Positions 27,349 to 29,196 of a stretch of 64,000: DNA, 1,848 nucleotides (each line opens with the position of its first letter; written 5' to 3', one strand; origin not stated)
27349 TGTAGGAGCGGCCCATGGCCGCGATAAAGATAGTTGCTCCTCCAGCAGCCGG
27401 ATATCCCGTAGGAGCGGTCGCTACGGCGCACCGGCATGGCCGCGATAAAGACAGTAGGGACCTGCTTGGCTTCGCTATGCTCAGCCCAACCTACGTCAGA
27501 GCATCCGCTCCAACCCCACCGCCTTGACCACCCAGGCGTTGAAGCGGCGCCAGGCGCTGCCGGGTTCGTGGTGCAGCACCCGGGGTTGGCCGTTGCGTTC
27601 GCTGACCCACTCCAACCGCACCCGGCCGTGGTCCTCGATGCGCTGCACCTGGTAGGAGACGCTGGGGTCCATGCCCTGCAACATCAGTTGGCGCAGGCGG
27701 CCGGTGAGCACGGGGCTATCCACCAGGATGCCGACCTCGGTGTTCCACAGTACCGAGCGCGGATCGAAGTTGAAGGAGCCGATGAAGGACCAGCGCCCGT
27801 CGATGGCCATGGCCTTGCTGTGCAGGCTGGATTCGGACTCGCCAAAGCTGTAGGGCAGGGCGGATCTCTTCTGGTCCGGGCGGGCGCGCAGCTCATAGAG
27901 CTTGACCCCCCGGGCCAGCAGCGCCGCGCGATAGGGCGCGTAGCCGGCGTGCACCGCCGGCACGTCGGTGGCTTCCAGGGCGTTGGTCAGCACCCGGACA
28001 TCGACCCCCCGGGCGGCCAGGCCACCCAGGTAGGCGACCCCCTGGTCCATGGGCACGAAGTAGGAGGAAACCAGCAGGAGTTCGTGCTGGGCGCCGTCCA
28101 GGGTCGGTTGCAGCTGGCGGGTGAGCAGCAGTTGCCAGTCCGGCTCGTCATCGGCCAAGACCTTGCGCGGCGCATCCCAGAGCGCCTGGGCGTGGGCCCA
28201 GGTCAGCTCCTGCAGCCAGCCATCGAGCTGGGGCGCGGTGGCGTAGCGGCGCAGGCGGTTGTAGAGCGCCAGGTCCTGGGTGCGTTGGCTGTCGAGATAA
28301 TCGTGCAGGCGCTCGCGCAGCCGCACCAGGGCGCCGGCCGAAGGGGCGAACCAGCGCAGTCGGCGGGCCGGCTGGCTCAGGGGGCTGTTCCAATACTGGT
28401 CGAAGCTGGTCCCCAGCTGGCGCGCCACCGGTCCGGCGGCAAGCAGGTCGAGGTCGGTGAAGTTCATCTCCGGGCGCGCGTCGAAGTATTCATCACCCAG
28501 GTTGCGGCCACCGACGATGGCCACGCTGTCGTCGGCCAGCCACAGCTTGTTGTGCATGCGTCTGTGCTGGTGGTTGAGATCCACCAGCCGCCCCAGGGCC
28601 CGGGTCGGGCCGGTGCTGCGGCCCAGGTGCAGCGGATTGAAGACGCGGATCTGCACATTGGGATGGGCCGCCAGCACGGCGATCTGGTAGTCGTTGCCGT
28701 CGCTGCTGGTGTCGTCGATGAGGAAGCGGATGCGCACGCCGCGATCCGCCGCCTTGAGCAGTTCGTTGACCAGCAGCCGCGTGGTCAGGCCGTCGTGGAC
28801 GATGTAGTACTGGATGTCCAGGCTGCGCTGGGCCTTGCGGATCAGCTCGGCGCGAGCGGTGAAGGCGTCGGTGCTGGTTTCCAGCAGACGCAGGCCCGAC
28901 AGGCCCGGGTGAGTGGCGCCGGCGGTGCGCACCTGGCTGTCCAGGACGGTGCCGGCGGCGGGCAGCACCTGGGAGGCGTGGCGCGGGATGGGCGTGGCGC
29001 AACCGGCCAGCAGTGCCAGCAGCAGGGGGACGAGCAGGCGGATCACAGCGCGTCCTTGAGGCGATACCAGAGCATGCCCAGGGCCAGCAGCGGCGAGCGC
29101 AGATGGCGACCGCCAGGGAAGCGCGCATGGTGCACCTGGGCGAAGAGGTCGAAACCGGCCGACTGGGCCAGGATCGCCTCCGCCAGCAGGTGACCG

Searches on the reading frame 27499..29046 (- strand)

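Call 14: search_protein_families(library=pfam, max_evalue=0.001, proteins=[window:27499-29046:-])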
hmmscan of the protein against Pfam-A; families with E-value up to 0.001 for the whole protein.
seq(516 aa): 2 families
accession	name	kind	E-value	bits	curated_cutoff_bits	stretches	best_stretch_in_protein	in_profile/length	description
PF13091.12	PLDc_2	-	4.5e-38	130.5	27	2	315-454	4-127/132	PLD-like domain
PF00614.28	PLDc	-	3e-12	46.4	21.9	1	408-431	5-28/28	Phospholipase D Active site motif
